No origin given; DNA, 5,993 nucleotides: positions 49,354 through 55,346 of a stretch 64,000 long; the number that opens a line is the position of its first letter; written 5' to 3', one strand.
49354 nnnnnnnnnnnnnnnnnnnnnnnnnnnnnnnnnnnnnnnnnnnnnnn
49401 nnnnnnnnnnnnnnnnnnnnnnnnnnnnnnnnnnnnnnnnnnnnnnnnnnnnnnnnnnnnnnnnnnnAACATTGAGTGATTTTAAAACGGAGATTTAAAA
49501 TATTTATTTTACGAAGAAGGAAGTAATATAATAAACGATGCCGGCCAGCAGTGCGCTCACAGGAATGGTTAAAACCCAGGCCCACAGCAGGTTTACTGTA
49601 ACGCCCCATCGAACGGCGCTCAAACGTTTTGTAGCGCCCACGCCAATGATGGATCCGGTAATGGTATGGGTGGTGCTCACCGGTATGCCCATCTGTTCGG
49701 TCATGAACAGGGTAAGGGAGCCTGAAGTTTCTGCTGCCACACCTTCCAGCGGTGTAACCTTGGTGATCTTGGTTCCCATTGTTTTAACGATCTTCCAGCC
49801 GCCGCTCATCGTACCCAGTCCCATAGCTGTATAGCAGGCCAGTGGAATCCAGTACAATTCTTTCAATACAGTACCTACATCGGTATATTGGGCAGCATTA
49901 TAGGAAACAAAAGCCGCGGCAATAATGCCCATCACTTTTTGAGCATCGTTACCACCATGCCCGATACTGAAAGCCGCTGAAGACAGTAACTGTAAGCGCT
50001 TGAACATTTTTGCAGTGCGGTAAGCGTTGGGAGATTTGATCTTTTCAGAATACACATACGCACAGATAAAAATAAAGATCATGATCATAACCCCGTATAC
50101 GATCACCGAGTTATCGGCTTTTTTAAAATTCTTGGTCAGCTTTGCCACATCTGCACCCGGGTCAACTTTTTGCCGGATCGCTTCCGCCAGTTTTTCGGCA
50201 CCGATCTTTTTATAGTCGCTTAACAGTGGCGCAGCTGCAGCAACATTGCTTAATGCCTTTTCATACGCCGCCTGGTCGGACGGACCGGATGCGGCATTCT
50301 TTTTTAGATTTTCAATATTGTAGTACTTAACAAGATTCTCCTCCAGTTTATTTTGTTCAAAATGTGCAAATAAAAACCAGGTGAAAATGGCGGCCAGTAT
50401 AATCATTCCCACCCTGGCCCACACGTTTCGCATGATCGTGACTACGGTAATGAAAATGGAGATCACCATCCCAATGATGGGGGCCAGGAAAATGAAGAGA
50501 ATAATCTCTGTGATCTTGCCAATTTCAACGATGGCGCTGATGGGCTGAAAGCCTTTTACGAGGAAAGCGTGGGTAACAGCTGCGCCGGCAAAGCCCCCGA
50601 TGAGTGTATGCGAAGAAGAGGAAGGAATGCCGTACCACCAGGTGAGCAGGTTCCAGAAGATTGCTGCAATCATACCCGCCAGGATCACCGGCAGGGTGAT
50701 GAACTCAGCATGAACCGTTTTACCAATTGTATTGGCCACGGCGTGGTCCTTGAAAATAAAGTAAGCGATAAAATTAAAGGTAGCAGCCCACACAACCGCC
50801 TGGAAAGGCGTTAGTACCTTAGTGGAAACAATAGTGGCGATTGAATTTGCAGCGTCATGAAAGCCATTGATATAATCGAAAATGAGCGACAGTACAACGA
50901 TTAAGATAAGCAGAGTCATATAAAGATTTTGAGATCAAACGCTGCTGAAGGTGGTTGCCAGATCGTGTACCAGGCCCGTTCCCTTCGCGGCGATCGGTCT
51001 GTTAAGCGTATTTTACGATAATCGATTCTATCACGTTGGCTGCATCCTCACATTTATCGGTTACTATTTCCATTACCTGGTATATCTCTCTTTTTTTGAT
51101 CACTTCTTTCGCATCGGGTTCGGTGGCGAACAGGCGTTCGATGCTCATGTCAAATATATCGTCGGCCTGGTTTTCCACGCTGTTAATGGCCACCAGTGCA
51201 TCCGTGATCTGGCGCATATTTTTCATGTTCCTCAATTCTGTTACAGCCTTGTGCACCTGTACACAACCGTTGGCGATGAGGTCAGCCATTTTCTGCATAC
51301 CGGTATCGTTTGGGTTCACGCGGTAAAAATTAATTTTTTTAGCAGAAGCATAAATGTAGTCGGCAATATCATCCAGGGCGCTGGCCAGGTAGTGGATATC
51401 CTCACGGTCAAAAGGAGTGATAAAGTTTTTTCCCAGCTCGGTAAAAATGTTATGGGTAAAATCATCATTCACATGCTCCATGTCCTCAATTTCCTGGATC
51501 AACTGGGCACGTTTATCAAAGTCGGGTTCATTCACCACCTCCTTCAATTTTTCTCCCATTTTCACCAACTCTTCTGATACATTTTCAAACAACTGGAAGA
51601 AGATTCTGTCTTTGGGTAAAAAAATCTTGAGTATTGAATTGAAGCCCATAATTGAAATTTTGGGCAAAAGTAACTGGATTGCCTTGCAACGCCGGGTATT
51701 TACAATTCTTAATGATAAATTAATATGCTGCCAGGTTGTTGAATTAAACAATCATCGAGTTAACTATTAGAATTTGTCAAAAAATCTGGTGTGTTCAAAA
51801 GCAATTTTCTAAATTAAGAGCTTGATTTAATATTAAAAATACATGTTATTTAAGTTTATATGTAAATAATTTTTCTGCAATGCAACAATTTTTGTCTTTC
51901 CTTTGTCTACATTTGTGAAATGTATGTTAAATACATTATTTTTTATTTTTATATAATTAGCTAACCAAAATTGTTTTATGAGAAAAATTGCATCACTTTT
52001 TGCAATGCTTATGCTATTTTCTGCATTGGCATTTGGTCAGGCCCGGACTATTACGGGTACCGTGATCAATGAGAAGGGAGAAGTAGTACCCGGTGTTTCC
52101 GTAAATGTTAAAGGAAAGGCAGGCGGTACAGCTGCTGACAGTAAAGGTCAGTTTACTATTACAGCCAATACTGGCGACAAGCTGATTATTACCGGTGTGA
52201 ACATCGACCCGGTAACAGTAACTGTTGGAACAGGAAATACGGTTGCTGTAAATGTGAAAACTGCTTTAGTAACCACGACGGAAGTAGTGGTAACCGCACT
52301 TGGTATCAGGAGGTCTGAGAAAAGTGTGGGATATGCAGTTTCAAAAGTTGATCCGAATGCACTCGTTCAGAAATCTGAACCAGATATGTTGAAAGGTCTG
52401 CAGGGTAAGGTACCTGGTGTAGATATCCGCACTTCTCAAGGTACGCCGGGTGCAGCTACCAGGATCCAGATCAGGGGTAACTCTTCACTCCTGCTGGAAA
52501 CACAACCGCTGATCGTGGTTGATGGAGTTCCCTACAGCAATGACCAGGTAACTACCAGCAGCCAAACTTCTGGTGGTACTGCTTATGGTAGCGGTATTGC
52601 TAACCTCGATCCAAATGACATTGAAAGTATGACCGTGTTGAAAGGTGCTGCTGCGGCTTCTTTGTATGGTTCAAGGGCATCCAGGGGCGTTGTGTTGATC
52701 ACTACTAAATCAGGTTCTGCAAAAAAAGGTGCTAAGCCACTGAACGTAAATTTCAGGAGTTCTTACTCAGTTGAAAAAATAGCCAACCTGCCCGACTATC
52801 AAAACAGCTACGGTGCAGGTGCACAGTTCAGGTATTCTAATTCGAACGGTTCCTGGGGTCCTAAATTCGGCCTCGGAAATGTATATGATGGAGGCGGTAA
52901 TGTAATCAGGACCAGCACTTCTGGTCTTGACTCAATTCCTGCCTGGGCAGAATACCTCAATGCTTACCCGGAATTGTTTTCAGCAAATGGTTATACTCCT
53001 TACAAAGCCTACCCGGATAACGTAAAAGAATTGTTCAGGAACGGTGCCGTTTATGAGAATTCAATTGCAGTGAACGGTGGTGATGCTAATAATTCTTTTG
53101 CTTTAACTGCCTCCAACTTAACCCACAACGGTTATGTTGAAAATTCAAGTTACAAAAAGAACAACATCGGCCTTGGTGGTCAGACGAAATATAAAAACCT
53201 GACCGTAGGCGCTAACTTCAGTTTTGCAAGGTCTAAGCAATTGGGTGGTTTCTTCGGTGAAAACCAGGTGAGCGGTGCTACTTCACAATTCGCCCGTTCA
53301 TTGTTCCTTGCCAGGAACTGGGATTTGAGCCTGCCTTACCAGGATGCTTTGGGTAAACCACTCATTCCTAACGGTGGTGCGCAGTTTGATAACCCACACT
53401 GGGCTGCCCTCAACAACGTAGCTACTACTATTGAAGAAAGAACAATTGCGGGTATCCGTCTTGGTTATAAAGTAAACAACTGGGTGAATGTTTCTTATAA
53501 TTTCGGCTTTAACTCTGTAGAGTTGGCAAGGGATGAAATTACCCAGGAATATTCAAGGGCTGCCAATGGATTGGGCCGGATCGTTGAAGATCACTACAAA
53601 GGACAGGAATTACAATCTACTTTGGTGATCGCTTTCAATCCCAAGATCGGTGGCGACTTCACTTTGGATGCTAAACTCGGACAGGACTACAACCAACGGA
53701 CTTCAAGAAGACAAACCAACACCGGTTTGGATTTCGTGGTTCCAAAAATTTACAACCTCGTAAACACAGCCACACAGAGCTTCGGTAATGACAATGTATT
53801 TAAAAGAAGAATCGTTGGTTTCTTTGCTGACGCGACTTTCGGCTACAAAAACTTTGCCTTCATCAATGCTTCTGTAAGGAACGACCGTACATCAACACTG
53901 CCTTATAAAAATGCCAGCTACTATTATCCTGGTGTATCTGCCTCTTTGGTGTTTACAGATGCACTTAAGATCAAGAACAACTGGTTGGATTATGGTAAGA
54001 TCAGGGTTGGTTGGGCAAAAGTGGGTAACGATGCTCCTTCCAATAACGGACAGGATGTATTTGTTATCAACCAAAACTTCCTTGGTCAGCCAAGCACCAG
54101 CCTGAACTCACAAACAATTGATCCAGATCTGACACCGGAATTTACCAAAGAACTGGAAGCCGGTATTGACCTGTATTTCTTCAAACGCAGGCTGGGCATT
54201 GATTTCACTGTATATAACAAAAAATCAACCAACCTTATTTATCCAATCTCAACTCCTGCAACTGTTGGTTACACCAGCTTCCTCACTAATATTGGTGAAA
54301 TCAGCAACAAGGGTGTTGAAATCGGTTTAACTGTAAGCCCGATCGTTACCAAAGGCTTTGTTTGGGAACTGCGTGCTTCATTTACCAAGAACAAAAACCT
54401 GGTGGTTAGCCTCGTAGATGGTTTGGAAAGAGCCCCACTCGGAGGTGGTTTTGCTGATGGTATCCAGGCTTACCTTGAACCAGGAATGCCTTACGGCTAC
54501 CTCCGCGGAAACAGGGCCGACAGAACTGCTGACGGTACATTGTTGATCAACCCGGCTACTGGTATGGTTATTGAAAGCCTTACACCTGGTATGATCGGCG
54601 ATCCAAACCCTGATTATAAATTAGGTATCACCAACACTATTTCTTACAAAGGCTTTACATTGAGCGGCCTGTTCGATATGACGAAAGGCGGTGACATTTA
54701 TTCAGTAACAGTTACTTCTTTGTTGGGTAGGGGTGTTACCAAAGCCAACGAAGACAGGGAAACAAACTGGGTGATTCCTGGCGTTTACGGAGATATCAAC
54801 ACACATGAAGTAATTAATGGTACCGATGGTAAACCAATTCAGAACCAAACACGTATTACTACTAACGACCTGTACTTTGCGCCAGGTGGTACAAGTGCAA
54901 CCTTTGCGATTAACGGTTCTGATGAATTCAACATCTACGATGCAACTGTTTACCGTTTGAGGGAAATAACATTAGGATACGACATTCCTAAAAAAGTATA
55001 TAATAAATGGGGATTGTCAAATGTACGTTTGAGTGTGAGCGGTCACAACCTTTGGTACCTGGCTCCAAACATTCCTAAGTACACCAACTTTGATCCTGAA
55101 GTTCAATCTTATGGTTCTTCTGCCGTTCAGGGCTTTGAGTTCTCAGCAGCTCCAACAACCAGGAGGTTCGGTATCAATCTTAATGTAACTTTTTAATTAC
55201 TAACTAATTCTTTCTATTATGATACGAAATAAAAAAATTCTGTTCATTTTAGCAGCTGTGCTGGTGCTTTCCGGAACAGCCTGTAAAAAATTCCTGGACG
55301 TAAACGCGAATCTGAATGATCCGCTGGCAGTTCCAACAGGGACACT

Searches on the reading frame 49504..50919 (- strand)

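Call 5: search_protein_families(library=pfam, proteins=[window:49504-50919:-])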
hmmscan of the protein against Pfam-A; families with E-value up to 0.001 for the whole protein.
window:49504-50919:- (471 aa): 1 family
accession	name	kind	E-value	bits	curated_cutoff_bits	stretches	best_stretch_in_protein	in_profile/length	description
PF01384.25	PHO4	-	2.3e-93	313.4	33.7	1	18-459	1-350/350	Phosphate transporter family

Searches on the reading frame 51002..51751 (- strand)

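Call 5: search_protein_families(library=pfam, proteins=[window:51002-51751:-])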
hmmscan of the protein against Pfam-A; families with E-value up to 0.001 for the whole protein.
window:51002-51751:- (249 aa): 1 family
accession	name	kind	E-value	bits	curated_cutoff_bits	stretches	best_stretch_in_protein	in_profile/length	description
PF01865.21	PhoU_div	-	6.3e-22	78.4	24.4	1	49-246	11-213/214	Protein of unknown function DUF47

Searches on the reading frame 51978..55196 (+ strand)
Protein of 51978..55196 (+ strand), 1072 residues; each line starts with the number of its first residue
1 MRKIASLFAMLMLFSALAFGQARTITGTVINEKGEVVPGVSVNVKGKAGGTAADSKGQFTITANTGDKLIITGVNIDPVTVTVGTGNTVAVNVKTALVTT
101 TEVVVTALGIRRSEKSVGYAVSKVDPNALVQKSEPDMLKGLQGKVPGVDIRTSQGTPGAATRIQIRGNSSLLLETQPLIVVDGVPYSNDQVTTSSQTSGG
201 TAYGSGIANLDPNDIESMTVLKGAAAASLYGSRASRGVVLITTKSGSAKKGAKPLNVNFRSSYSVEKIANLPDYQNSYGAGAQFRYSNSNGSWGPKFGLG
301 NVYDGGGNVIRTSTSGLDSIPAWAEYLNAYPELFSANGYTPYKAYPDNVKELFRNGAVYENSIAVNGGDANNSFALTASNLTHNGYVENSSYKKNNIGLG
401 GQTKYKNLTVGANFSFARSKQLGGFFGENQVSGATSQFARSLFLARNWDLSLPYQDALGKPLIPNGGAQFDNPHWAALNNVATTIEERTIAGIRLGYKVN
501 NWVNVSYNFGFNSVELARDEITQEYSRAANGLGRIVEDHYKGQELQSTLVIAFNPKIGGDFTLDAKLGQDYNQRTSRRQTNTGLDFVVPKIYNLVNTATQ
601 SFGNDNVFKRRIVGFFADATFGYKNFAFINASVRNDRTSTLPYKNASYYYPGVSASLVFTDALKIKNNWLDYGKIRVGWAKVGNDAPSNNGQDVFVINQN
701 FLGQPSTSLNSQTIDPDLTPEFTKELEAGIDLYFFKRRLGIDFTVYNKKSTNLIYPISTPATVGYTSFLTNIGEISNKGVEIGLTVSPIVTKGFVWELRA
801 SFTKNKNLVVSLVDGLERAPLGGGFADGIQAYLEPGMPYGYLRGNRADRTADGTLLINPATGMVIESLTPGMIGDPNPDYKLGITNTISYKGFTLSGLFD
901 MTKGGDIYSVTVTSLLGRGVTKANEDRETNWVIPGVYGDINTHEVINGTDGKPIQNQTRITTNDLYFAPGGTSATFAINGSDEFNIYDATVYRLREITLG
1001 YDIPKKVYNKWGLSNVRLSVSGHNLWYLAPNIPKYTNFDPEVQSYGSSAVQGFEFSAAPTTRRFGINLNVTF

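Call 4: search_protein_families(library=pfam, proteins=[window:51978-55196:+])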
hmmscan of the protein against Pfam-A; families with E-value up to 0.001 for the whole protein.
window:51978-55196:+ (1072 aa): 3 families
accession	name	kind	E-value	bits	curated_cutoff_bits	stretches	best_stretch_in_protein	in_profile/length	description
PF07715.20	Plug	-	1.4e-17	64.6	23.9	1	115-238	3-107/107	TonB-dependent Receptor Plug Domain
PF13715.12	CarbopepD_reg_2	-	3.4e-08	33.9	32.2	1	25-105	1-88/88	CarboxypepD_reg-like domain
PF13620.12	CarboxypepD_reg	-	2.1e-06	28.4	32.3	1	24-94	1-80/82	Carboxypeptidase regulatory-like domain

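Call 6: search_protein_families(library=ncbifam, proteins=[window:51978-55196:+])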
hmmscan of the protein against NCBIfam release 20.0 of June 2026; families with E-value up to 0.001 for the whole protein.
window:51978-55196:+ (1072 aa): 4 families
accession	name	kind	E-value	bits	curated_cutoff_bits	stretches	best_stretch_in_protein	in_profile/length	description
TIGR04056.1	OMP_RagA_SusC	subfamily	5.2e-170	567.9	368.25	1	23-1072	1-981/981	SusC/RagA family TonB-linked outer membrane protein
TIGR04057.1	SusC_RagA_signa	signature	6.4e-16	57.9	46.2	1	214-244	1-31/31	SusC/RagA subfamily TonB-dependent outer membrane receptor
NF053692.1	BamP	equivalog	1e-08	34.9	230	1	7-107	6-112/251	BamP family beta-barrel-assembly machinery protein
TIGR01776.1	TonB-tbp-lbp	subfamily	0.00034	18.6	468.8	1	179-245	125-190/946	lactoferrin/transferrin family TonB-dependent receptor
